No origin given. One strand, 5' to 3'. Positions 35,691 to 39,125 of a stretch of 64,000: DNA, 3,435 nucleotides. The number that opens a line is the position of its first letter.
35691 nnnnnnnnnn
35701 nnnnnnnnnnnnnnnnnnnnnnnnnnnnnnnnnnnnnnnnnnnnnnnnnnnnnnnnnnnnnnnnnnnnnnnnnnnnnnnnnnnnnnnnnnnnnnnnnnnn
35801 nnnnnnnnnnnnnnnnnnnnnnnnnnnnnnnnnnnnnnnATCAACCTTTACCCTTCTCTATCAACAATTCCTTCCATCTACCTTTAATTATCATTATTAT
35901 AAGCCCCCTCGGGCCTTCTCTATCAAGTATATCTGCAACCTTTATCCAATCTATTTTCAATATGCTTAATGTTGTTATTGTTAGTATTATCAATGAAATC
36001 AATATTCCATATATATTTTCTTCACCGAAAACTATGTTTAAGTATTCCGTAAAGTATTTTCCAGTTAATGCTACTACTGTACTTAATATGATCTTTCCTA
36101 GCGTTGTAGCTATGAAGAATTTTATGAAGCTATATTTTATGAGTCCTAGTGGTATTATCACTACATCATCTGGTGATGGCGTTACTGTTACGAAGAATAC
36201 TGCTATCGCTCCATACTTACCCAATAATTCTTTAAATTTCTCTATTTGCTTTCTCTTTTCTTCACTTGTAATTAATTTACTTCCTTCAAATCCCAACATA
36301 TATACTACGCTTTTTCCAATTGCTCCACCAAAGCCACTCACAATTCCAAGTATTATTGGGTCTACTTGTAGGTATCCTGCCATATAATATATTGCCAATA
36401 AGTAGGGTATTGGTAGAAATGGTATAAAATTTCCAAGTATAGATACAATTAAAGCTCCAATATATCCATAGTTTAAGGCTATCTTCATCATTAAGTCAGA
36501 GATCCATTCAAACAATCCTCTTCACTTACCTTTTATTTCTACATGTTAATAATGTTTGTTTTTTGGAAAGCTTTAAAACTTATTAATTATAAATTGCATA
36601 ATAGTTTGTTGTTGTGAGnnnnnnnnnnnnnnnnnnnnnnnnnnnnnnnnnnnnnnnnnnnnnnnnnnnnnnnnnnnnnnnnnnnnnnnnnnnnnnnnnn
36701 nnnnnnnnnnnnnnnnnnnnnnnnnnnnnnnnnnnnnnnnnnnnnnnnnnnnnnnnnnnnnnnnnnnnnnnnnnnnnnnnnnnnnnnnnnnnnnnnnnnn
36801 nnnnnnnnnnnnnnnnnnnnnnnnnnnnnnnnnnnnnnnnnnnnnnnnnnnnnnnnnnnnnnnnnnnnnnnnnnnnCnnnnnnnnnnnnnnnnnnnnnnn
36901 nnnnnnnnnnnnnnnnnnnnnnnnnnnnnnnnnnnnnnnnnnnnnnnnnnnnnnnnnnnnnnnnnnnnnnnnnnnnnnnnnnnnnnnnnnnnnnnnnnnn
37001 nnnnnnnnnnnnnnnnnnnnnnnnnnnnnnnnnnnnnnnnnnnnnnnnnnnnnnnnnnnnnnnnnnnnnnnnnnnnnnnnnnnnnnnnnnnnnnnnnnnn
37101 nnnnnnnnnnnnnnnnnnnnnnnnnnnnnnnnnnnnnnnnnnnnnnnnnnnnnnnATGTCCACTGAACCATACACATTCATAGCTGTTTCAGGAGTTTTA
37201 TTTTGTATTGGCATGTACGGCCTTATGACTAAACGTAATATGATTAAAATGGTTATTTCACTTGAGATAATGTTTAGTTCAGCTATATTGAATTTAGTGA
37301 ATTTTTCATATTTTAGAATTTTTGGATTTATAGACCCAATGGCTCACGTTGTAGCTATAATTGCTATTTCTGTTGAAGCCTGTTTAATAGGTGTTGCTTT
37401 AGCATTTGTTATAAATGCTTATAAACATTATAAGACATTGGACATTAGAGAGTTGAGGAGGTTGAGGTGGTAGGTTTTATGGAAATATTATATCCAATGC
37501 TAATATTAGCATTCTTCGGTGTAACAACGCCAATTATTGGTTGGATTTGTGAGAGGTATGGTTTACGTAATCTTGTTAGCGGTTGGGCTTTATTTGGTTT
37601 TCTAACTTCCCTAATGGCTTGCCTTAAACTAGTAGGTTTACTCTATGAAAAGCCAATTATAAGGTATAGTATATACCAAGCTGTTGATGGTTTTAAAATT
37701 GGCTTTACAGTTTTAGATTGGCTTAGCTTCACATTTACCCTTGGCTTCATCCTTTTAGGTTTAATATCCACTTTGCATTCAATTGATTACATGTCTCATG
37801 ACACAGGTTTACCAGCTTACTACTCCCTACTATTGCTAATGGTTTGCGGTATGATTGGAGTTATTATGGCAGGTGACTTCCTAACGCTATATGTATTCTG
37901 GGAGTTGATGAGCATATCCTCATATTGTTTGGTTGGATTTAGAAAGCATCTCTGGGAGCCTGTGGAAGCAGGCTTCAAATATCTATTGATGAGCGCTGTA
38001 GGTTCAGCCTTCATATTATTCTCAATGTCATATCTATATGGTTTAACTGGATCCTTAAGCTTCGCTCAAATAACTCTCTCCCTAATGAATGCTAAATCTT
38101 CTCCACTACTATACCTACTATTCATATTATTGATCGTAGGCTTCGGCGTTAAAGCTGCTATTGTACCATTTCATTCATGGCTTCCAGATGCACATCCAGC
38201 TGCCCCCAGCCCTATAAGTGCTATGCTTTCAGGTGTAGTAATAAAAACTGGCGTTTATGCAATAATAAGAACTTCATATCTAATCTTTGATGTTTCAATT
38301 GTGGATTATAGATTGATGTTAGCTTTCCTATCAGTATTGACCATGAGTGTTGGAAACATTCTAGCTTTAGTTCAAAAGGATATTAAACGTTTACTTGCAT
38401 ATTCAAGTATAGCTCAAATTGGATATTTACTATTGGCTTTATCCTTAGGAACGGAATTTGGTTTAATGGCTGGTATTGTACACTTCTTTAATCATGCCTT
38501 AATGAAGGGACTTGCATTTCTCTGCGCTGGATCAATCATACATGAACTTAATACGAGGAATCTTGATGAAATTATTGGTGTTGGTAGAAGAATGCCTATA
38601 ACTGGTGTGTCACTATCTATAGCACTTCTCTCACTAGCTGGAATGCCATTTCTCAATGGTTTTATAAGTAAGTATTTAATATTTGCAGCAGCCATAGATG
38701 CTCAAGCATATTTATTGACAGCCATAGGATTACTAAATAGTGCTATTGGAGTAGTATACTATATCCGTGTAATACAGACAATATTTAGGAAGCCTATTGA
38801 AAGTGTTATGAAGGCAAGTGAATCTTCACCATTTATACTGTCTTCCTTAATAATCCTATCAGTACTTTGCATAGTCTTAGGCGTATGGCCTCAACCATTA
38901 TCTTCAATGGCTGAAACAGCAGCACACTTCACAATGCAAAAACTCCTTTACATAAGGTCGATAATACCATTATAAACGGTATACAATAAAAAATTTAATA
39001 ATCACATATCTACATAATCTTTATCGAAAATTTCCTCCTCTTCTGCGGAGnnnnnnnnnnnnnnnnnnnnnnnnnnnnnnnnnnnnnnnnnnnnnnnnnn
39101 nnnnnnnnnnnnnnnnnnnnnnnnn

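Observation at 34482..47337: Hydrogenase/complex-I cluster interrupted three times by unrelated genes, including ATPase Ao-sector genes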

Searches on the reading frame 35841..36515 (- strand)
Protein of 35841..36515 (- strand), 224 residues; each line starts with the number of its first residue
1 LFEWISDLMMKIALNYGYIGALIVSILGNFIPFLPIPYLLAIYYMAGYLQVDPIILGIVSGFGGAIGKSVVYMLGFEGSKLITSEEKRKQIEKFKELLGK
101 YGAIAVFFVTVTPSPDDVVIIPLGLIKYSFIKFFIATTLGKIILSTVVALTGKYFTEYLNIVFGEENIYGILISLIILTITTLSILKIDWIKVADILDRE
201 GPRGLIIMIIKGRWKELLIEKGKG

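Call 3: search_protein_families(library=pfam, proteins=[window:35841-36515:-], max_evalue=0.01)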
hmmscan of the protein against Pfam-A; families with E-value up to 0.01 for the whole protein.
window:35841-36515:- (224 aa): 1 family
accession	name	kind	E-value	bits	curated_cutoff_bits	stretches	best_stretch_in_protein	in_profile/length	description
PF09335.16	VTT_dom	-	3.1e-16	60.4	33.9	1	42-152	5-121/123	VTT domain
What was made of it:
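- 35841..36515 (-): DedA/VTT-domain membrane protein (passenger gene, opposite strand). Pfam VTT_dom, E = 3.1e-16 (call 3).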

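Call 69: search_protein_families(library=ncbifam, proteins=[window:35841-36515:-], max_evalue=0.00001)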
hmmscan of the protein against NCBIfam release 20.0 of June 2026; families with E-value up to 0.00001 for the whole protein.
window:35841-36515:- (224 aa): 1 family
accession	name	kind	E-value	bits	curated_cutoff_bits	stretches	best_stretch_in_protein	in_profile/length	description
NF052605.1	UndecprPTUptAStph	equivalog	2.5e-07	30.9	300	1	8-182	4-189/197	undecaprenyl phosphate transporter UptA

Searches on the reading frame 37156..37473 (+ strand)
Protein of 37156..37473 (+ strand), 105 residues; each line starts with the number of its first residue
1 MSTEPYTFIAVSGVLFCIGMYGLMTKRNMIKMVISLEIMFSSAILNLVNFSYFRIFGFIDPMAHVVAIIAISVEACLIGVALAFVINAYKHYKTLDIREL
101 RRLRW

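Call 4: search_protein_families(library=pfam, proteins=[window:37156-37473:+], max_evalue=0.01)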
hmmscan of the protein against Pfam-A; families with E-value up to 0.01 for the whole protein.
window:37156-37473:+ (105 aa): 1 family
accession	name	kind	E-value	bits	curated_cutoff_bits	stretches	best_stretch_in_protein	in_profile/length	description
PF00420.29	Oxidored_q2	-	1.6e-23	82.7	26.1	1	8-105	2-95/95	NADH-ubiquinone/plastoquinone oxidoreductase chain 4L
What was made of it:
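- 37156..37473 (+): nuoK-like subunit. Pfam Oxidored_q2, E = 1.6e-23 (call 4).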

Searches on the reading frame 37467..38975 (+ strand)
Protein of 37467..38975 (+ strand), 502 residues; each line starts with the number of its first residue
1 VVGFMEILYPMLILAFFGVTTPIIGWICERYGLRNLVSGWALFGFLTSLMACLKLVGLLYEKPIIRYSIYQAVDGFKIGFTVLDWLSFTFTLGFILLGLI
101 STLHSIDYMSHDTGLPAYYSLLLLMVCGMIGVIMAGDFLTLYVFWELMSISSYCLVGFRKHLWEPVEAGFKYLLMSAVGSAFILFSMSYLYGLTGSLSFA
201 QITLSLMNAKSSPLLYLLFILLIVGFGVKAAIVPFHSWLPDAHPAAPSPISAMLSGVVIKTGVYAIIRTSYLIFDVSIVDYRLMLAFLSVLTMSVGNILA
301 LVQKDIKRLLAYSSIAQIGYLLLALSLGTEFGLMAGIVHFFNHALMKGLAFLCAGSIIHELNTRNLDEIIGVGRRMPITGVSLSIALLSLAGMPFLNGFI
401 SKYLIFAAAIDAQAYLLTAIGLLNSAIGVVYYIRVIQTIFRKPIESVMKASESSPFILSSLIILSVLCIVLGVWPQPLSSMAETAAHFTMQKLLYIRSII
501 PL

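Call 4: search_protein_families(library=pfam, proteins=[window:37467-38975:+], max_evalue=0.01)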
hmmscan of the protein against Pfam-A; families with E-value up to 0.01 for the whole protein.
window:37467-38975:+ (502 aa): 2 families
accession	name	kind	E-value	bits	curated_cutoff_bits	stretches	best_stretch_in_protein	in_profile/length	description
PF00361.26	Proton_antipo_M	-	5e-82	275.9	21.5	1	135-427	1-293/294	NADH:quinone oxidoreductase/Mrp antiporter, TM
PF00662.26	Proton_antipo_N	-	0.0011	19.3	24.5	1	77-119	8-51/51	NADH-Ubiquinone oxidoreductase (complex I), chain 5 N-terminus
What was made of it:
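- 37467..38975 (+): nuoN/MrpD-like antiporter subunit. Pfam Proton_antipo_M, E = 5e-82 (call 4).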

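Call 69: search_protein_families(library=ncbifam, proteins=[window:37467-38975:+], max_evalue=0.00001)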
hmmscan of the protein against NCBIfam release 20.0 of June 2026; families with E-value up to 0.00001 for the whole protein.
window:37467-38975:+ (502 aa): 76 families (the best 25 are shown)
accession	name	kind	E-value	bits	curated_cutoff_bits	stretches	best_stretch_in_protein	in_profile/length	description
NF006240.0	PRK08376.1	subfamily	1.7e-99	334.1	662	1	77-499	83-517/521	putative monovalent cation/H+ antiporter subunit D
NF006419.0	PRK08668.1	equivalog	1.5e-91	308.1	617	1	42-483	31-475/613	NADH dehydrogenase subunit M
NF006241.0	PRK08377.1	equivalog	1e-82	278.8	645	1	45-498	39-486/494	NADH dehydrogenase subunit N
TIGR01770.1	NDH_I_N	subfamily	1.2e-82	278.4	332.6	1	7-477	3-470/472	NADH-quinone oxidoreductase subunit NuoN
NF005086.0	PRK06521.1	equivalog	1.1e-80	272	667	1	41-488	37-506/669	hydrogenase 4 subunit B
NF009305.0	PRK12662.1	equivalog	7.5e-76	255.8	700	1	28-486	20-487/492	putative monovalent cation/H+ antiporter subunit D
NF004441.0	PRK05777.1-4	equivalog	1.5e-74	251.5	477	1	119-488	148-522/524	NADH-quinone oxidoreductase subunit NuoN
NF009306.0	PRK12663.1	equivalog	2.8e-74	250.7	542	1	53-501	46-493/498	Na+/H+ antiporter subunit D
NF009288.0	PRK12648.1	equivalog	2.2e-72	244.5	1104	1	11-490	6-487/954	monovalent cation/H+ antiporter subunit A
TIGR01972.1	NDH_I_M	subfamily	1e-71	242.1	263.8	1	72-491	64-484/486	NADH-quinone oxidoreductase subunit M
NF005097.0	PRK06525.1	equivalog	1.7e-71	241.4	430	1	40-470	31-470/480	hydrogenase 4 subunit D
NF005818.0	PRK07691.1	equivalog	7e-71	239.7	586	1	41-500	34-494/496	Na+/H+ antiporter subunit D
NF009310.0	PRK12668.1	equivalog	1.1e-70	239.1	564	1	73-483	56-442/584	Na(+)/H(+) antiporter subunit D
NF004440.0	PRK05777.1-3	equivalog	1.1e-70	238.8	519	1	82-487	69-474/477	NADH-quinone oxidoreductase subunit NuoN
NF005141.0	PRK06590.1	equivalog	7.5e-70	236.5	556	1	36-482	34-476/615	NADH-quinone oxidoreductase subunit L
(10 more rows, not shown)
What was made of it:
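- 37467..38975 (+): NCBIfam NuoN 278 bits, below the cut-off of 332.6 (call 69).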
